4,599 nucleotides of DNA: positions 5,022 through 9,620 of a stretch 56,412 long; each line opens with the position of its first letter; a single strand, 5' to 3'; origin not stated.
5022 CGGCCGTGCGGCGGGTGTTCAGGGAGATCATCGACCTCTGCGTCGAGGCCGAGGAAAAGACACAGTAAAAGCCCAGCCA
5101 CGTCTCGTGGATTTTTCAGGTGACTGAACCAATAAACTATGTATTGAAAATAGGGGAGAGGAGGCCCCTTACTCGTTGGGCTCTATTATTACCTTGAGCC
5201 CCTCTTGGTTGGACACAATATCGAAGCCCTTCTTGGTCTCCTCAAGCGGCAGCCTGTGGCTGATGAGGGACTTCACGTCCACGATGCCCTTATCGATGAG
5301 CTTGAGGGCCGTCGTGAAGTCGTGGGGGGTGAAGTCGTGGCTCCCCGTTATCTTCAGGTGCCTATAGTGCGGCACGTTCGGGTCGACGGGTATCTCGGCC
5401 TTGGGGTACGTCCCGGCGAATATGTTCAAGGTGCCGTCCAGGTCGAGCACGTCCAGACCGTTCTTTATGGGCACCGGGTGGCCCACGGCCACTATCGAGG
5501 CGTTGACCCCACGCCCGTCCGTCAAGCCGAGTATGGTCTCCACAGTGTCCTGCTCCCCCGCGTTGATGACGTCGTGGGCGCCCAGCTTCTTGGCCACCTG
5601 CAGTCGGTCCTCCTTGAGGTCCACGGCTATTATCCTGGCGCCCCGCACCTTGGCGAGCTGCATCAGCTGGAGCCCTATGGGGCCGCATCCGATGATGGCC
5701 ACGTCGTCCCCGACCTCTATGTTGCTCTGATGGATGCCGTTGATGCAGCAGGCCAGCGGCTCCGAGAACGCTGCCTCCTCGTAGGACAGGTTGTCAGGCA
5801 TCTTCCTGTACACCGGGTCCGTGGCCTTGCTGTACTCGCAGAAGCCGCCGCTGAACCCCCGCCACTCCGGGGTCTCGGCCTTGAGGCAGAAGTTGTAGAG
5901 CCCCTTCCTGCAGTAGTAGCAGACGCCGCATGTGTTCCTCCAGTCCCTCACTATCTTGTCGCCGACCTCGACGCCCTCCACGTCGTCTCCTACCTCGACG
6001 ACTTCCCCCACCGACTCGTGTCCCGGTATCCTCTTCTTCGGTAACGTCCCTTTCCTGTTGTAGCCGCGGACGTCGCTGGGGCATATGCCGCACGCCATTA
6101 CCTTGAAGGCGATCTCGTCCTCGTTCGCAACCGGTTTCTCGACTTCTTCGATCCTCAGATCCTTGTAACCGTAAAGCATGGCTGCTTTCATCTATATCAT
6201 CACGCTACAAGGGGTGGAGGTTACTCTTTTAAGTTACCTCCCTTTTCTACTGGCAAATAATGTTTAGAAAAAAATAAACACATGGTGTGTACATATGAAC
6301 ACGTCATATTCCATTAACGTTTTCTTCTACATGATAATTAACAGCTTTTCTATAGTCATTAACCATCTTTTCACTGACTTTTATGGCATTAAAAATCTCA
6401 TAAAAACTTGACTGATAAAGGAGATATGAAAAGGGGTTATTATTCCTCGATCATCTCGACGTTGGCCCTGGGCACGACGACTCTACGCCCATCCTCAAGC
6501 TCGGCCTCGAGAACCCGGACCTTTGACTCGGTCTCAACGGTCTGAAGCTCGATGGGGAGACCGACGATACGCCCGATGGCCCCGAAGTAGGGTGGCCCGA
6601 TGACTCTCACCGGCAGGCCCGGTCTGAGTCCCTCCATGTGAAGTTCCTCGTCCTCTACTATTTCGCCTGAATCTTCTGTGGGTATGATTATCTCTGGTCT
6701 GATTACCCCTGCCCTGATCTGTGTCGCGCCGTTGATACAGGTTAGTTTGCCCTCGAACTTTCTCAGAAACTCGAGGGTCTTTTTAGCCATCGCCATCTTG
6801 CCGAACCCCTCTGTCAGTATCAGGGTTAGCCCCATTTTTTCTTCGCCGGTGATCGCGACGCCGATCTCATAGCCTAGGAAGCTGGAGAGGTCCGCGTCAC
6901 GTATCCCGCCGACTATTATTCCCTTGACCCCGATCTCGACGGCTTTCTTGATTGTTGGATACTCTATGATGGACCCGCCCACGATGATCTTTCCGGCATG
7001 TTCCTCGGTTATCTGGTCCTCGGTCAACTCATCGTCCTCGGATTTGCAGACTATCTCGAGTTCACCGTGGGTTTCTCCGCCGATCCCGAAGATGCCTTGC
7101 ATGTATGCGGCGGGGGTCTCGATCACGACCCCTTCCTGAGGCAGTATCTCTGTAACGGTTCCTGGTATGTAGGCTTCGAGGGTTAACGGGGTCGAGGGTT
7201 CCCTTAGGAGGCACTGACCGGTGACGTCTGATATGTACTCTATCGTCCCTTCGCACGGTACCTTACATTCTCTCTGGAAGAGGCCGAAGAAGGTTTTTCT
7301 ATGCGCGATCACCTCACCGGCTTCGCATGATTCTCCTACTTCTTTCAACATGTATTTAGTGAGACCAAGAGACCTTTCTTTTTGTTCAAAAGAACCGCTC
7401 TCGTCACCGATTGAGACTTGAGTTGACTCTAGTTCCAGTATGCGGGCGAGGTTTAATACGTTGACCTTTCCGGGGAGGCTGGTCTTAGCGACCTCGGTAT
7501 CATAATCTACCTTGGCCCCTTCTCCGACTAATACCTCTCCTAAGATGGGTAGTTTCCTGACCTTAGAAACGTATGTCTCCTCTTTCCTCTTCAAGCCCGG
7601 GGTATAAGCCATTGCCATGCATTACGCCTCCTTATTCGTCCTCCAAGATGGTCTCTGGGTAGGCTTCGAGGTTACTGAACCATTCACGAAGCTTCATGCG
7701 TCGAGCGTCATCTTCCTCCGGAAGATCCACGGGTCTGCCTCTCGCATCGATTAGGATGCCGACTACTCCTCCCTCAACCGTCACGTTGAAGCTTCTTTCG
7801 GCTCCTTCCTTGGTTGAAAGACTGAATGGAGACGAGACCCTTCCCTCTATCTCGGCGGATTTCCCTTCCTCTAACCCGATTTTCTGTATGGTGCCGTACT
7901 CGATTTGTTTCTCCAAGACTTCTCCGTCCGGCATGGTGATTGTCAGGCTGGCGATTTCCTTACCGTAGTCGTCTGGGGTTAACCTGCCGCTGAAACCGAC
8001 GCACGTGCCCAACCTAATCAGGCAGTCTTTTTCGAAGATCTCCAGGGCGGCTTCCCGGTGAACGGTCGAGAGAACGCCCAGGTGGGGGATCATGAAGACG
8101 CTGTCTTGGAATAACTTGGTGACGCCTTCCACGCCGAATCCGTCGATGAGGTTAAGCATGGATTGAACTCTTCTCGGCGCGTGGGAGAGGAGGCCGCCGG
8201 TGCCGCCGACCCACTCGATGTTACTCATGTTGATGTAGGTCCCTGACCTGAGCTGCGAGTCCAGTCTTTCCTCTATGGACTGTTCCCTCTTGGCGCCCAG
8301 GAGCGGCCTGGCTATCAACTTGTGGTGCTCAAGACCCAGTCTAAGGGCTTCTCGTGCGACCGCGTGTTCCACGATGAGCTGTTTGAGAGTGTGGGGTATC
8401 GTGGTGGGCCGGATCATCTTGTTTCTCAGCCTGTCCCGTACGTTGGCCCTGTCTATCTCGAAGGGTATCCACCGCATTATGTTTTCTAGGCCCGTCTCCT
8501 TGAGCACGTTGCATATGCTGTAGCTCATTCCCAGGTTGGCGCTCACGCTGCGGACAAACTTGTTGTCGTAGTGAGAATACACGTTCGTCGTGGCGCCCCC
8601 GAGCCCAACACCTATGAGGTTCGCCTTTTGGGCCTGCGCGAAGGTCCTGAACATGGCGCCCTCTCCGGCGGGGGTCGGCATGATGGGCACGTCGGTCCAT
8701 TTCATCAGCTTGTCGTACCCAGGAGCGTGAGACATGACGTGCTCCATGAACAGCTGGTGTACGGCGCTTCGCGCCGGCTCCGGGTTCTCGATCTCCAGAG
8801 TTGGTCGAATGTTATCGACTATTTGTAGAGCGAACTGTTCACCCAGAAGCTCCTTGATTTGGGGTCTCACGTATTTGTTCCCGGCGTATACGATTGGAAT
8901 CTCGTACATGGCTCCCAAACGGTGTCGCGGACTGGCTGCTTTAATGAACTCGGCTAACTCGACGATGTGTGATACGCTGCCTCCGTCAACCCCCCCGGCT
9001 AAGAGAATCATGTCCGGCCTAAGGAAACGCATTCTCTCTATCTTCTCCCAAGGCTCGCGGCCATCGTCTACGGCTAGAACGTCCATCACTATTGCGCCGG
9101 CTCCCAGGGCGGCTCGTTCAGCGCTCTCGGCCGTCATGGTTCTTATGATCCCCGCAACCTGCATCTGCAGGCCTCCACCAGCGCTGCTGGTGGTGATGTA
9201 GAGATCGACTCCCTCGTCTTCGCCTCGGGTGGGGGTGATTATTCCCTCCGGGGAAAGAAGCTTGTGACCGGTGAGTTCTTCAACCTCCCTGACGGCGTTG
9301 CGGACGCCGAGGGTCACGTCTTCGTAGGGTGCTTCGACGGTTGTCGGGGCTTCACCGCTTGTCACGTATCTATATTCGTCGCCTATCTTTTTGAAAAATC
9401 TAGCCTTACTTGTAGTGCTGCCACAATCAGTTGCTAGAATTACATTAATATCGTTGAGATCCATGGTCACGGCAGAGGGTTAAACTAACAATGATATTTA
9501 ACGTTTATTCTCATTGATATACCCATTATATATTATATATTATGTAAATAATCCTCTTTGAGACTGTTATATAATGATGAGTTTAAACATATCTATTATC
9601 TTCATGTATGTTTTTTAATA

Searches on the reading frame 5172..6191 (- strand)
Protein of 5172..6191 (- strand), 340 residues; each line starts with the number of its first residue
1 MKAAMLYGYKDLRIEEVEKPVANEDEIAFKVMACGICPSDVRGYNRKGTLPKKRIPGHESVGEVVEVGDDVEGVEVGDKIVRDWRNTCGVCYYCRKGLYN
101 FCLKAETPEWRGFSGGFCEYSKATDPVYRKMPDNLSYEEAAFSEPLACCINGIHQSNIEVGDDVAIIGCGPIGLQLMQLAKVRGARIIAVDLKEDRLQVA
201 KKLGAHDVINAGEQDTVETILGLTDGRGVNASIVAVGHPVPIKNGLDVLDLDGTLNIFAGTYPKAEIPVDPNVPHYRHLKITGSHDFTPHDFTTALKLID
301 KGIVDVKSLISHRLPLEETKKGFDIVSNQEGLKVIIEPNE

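Call 6: search_protein_families(library=pfam, proteins=[window:5172-6191:-], max_evalue=0.001)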
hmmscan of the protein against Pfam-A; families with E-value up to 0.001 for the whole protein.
window:5172-6191:- (340 aa): 3 families
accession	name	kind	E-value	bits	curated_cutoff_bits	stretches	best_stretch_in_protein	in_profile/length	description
PF00107.32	ADH_zinc_N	-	2.1e-28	99.3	31.8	1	171-300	1-128/129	Zinc-binding dehydrogenase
PF08240.17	ADH_N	-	1.3e-22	80.4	23.5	1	24-125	2-96/104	Alcohol dehydrogenase GroES-like domain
PF13602.12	ADH_zinc_N_2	-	0.00014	23.3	27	1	203-325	1-122/134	Zinc-binding dehydrogenase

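Call 52: search_protein_families(library=ncbifam, proteins=[window:5172-6191:-], max_evalue=0.00001)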
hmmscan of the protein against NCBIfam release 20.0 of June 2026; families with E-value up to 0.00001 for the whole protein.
window:5172-6191:- (340 aa): 22 families
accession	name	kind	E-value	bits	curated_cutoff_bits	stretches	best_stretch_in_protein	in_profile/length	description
TIGR00692.1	tdh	equivalog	2.5e-53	181.3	458.35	1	13-336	12-338/340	L-threonine 3-dehydrogenase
NF041097.1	keto_inos_dh_IolM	equivalog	5.9e-51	173.3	450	1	3-336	31-387/389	scyllo-inosose 3-dehydrogenase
NF003808.0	PRK05396.1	equivalog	2.2e-50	171.5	380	1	11-337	12-339/341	L-threonine 3-dehydrogenase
TIGR03451.1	mycoS_dep_FDH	equivalog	4.6e-42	144.1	512.9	2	152-335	168-355/358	S-(hydroxymethyl)mycothiol dehydrogenase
NF010344.0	PRK13771.1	subfamily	5.6e-37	127.5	349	1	1-331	1-325/334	putative alcohol dehydrogenase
TIGR03366.1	HpnZ_proposed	hypoth_equivalog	2.3e-36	125.6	328.1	1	23-318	4-314/315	putative phosphonate catabolism associated alcohol dehydrogenase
NF007489.0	PRK10083.1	equivalog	1.9e-35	122.5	376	1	2-329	2-326/339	Zn-dependent oxidoreductase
NF006940.0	PRK09422.1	equivalog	2.7e-35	121.9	344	1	1-307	1-306/338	alcohol dehydrogenase AdhP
TIGR03989.1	Rxyl_3153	subfamily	3.2e-35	122.1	440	2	2-102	3-105/370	NDMA-dependent alcohol dehydrogenase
NF041172.1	AcrlCoa_red_Thmprot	equivalog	9.3e-35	120.1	500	1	1-334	1-330/334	acryloyl-CoA reductase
NF007375.0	PRK09880.1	equivalog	4e-32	111.3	469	1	3-330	7-334/344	L-idonate 5-dehydrogenase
NF007642.0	PRK10309.1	equivalog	1e-29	103.8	550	1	1-221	1-222/347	galactitol-1-phosphate 5-dehydrogenase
TIGR02818.1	adh_III_F_hyde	equivalog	2.2e-28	99.4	543.95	2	9-132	11-136/368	S-(hydroxymethyl)glutathione dehydrogenase/class III alcohol dehydrogenase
NF047908.1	AldhRedAhr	equivalog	7.4e-28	97.4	470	1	12-299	16-298/335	NADPH-dependent aldehyde reductase Ahr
TIGR02822.1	adh_fam_2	subfamily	3.3e-25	88.9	283.5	1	11-215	14-220/329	zinc-binding alcohol dehydrogenase family protein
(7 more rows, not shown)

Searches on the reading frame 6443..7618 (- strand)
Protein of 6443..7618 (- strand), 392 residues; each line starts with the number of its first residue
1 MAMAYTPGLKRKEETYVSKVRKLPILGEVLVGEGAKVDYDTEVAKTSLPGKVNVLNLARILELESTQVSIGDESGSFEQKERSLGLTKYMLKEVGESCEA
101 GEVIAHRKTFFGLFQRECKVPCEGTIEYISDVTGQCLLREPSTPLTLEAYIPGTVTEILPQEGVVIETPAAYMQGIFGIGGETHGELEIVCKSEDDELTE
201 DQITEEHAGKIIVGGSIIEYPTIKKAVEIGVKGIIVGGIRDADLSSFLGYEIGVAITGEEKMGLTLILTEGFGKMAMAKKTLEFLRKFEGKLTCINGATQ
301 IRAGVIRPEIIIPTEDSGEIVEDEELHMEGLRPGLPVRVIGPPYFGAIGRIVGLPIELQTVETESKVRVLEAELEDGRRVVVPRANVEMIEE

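Call 6: search_protein_families(library=pfam, proteins=[window:6443-7618:-], max_evalue=0.001)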
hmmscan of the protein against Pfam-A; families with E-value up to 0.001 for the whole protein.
window:6443-7618:- (392 aa): 0 families

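Call 45: search_protein_families(library=pfam, proteins=[window:6443-7618:-], max_evalue=0.5)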
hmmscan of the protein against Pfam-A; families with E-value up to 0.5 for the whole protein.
window:6443-7618:- (392 aa): 0 families

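Call 46: search_protein_families(library=ncbifam, proteins=[window:6443-7618:-], max_evalue=0.1)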
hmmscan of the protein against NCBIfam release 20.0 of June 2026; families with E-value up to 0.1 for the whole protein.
window:6443-7618:- (392 aa): 2 families
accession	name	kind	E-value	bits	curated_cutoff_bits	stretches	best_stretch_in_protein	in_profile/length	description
NF003156.0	PRK04128.1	equivalog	0.0022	17.9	285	1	201-238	66-103/231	1-(5-phosphoribosyl)-5-((5-phosphoribosylamino)methylideneamino)imidazole-4-carboxamide isomerase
TIGR00007.1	TIGR00007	equivalog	0.041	13.5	228.95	1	202-238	66-102/231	1-(5-phosphoribosyl)-5-[(5-phosphoribosylamino)methylideneamino]imidazole-4-carboxamide isomerase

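Call 69: search_solved_structures(query=window:6443-7618:-, max_evalue=1)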
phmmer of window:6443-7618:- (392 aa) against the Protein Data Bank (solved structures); distinct sequences matched with E-value up to 1: 2.
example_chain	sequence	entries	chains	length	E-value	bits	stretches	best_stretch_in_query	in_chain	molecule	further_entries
3c8o_A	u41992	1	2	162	0.089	15.2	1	177-246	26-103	Regulator of ribonuclease activity A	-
3jcr_7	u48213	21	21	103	0.099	15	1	78-165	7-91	LSm7 | U6 snRNA-associated Sm-like protein LSm7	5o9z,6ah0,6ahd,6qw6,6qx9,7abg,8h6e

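Call 74: find_homologous_proteins(query=window:6443-7618:-, max_evalue=0.001)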
Query window:6443-7618:- (392 aa): 7992 proteins with E <= 0.001 among 8000 candidates; the best 120 are listed.
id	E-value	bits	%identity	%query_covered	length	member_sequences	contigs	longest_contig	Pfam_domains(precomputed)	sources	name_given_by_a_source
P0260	1.3e-248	842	100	100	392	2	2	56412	-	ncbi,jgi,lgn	-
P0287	1.9e-224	763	90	100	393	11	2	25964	-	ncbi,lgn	-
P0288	3.0e-223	759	89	100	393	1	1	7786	-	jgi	jgi:hypothetical protein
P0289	1.1e-217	741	88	100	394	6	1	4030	-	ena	-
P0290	2.4e-216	736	88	100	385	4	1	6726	-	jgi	-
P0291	8.3e-210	715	82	100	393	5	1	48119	-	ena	-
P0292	3.8e-209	713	85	100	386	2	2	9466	-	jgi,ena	-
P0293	1.5e-208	711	85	100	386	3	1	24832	-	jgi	-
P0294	7.9e-202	688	82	100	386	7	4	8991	-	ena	-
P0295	9.9e-201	685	82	100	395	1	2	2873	-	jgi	jgi:hypothetical protein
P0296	1.4e-197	674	81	100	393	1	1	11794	-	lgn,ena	-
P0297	5.1e-183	627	74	100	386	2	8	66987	-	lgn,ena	-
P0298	1.2e-181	622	75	100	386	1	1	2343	-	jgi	jgi:hypothetical protein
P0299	1.9e-181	621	75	100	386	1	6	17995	-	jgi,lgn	jgi:hypothetical protein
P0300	2.0e-181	621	75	100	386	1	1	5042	-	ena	-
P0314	9.8e-180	616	74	100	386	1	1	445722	-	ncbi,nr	ncbi:MAG: hypothetical protein NWE88_08135 [Candidatus Bathyarchaeota archaeon]|nr:hypothetical prot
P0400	1.2e-122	428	54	100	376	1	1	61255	-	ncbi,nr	ncbi:hypothetical protein MUP05_09685 [Candidatus Bathyarchaeota archaeon]|nr:hypothetical protein [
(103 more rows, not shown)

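Call 75: find_encoding_contigs(protein=P0314, flank=10000, max_places=1)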
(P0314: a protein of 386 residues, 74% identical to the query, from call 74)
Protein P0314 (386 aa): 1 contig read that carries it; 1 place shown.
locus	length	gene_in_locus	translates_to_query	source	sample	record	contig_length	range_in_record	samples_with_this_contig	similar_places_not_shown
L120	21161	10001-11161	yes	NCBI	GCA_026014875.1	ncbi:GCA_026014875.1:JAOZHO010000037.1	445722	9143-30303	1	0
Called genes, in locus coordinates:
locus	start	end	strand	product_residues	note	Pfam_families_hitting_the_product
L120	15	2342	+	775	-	PF00072:Response_reg, PF08447:PAS_3, PF00989:PAS (weak), PF01590:GAF, PF13185:GAF_2, PF13492:GAF_3 (weak), PF00512:HisKA (weak), PF02518:HATPase_c, +2 more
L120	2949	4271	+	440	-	PF07690:MFS_1, PF12832:MFS_1_like (faint), PF07690:MFS_1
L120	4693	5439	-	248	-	PF01791:DeoC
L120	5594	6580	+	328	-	PF08240:ADH_N, PF00107:ADH_zinc_N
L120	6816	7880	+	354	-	PF08240:ADH_N, PF16912:Glu_dehyd_C (faint), PF00107:ADH_zinc_N, PF13602:ADH_zinc_N_2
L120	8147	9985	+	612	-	PF13941:MutL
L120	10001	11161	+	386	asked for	-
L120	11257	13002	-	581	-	PF02730:AFOR_N, PF01314:AFOR_C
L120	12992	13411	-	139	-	PF13247:Fer4_11, PF13237:Fer4_10 (weak), PF13187:Fer4_9, PF25160:LdpA_Fe-S-bd, PF00037:Fer4, PF12797:Fer4_2 (weak), PF14697:Fer4_21, PF12838:Fer4_7, +8 more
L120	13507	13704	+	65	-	-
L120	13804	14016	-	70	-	-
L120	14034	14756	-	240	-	PF08032:SpoU_sub_bind, PF00588:SpoU_methylase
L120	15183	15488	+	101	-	-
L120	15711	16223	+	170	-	PF13240:Zn_Ribbon_1 (weak)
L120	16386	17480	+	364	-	PF01244:Peptidase_M19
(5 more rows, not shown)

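Call 76: find_encoding_contigs(protein=P0400, flank=10000, max_places=1)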
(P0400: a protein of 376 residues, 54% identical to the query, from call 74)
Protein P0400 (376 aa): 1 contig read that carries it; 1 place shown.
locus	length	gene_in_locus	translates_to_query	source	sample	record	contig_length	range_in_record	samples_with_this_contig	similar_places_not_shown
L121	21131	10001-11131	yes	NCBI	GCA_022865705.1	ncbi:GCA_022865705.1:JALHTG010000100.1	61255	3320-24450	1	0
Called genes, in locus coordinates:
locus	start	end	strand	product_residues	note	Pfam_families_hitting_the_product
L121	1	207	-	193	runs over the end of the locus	PF10502:Peptidase_S26 (weak)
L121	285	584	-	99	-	PF03551:PadR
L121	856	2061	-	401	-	PF00155:Aminotran_1_2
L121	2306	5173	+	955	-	PF00270:DEAD, PF04851:ResIII, PF00271:Helicase_C, PF19306:WHD_Lhr, PF08494:DEAD_assoc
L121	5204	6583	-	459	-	PF01523:PmbA_TldD_1st, PF19290:PmbA_TldD_2nd, PF19289:PmbA_TldD_3rd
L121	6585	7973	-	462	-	PF01523:PmbA_TldD_1st, PF19290:PmbA_TldD_2nd, PF19289:PmbA_TldD_3rd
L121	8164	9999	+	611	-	PF13941:MutL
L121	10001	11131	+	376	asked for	-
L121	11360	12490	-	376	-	-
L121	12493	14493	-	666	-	PF13941:MutL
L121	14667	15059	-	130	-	-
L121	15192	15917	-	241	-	-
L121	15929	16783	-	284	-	-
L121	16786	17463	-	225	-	-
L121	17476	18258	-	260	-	PF20539:DUF6754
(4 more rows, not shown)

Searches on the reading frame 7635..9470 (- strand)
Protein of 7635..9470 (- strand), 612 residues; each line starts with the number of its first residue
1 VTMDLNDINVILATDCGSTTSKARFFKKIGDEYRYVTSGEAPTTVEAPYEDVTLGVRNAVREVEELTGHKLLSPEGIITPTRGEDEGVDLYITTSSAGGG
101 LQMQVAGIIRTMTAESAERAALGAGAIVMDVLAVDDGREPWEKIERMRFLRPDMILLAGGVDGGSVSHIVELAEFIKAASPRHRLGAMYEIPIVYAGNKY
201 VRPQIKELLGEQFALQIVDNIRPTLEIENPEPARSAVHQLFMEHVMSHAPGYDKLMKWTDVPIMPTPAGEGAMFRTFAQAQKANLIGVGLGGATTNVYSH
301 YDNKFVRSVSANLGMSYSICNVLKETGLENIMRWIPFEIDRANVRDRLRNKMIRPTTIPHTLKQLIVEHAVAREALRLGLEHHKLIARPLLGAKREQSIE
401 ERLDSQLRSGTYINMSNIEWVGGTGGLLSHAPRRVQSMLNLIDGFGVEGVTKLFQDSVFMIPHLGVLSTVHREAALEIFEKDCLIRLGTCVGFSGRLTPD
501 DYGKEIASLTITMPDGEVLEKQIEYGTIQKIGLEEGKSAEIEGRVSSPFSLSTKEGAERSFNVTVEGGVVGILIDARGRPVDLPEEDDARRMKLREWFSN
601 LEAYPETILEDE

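Call 6: search_protein_families(library=pfam, proteins=[window:7635-9470:-], max_evalue=0.001)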
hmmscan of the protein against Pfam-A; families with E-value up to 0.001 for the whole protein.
window:7635-9470:- (612 aa): 1 family
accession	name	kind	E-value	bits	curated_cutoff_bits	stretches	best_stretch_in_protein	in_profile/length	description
PF13941.12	MutL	-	4.1e-114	382.3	27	1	11-483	1-450/450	MutL protein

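Call 46: search_protein_families(library=ncbifam, proteins=[window:7635-9470:-], max_evalue=0.1)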
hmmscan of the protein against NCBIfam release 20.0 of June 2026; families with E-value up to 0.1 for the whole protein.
window:7635-9470:- (612 aa): 3 families
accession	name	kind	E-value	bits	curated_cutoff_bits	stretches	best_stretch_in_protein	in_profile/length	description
NF040744.1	ornith_Or-4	equivalog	6.3e-58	196.4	600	1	11-482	3-446/448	GlmL-related ornithine degradation protein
NF040745.1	accessory_GlmL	equivalog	1.7e-56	192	475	1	12-481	2-455/459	methylaspartate mutase accessory protein GlmL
TIGR01319.1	glmL_fam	subfamily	1.5e-40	139.5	204.05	1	93-478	65-450/456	GlmL family protein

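Call 70: search_solved_structures(query=window:7635-9470:-, max_evalue=0.01)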
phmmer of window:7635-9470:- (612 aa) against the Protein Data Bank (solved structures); distinct sequences matched with E-value up to 0.01: 0.
